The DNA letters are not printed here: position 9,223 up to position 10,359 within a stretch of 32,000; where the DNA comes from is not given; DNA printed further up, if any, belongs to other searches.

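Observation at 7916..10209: dGTPase-family HD hydrolase translationally coupled to a truncated CCA/poly(A)-polymerase-type nucleotidyltransferase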

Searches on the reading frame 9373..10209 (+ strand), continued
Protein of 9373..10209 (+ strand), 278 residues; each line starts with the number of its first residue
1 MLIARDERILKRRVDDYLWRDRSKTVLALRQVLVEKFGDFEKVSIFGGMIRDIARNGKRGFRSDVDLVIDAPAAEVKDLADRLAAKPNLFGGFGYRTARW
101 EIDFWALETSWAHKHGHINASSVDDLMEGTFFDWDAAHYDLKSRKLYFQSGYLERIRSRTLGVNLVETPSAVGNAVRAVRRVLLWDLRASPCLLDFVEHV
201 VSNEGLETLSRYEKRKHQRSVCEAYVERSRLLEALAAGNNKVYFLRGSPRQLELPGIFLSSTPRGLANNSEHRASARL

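Call 76: search_protein_families(library=pfam, alignment_id=A4, max_evalue=0.00001)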
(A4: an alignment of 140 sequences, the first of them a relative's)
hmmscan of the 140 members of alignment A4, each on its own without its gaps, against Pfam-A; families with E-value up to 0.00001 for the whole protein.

A. member 1, L001:40-1143:+ (367 aa): 0 families

B. families by the number of members that match (of 140 scanned): 165 families (the first 25 are shown)
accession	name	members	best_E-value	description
PF00672.30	HAMP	4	8.6e-14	HAMP domain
PF02518.31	HATPase_c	3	8.3e-22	Histidine kinase-, DNA gyrase B-, and HSP90-like ATPase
PF05014.21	Nuc_deoxyrib_tr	3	6.7e-19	Nucleoside 2-deoxyribosyltransferase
PF22175.2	Ogg-HhH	3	3.1e-16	8-oxoguanine DNA glycosylase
PF00294.29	PfkB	3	2.6e-12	pfkB family carbohydrate kinase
PF00015.26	MCPsignal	2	4e-50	Methyl-accepting chemotaxis protein (MCP) signalling domain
PF00990.26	GGDEF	2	1e-43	Diguanylate cyclase, GGDEF domain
PF07690.21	MFS_1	2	2.8e-41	Major Facilitator Superfamily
PF00004.35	AAA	2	2.7e-39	ATPase family associated with various cellular activities (AAA)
PF13439.12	Glyco_transf_4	2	3e-22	Glycosyltransferase Family 4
PF12833.13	HTH_18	2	4.5e-21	Helix-turn-helix domain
PF13649.12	Methyltransf_25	2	3.3e-20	Methyltransferase domain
PF13692.12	Glyco_trans_1_4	2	2.6e-18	Glycosyl transferases group 1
PF00534.26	Glycos_transf_1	2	3.9e-18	Glycosyl transferases group 1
PF08281.18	Sigma70_r4_2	2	1.8e-17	Sigma-70, region 4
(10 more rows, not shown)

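Call 89: search_protein_representatives(alignment_id=A1)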
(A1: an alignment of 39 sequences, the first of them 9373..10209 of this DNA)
Query: 39 sequences, 259 profile positions. Proteins with E-value up to 0.001 (for the whole library): 1366; up to 1e-10: 945; up to 1e-30: 291. The best 150 are listed.
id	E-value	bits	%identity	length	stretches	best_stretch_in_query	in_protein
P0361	3.4e-105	367.5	-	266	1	1-250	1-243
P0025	4.3e-105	367.1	-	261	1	1-255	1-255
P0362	2.0e-96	338.8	-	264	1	1-258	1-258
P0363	7.1e-89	314.0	-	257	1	3-254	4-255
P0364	7.5e-89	313.9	-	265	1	3-241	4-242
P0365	1.2e-80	287.0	-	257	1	3-237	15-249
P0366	5.3e-74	265.3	-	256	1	1-245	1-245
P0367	5.7e-73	261.9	-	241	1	1-212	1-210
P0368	7.9e-72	258.1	-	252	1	4-213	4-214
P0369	1.2e-69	251.0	-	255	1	7-251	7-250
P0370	4.7e-68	245.8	-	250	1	1-236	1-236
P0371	1.4e-64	234.4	-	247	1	2-237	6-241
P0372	1.4e-64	234.3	-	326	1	3-256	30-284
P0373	1.4e-61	224.5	-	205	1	49-243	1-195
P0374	5.8e-61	222.5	-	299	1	24-250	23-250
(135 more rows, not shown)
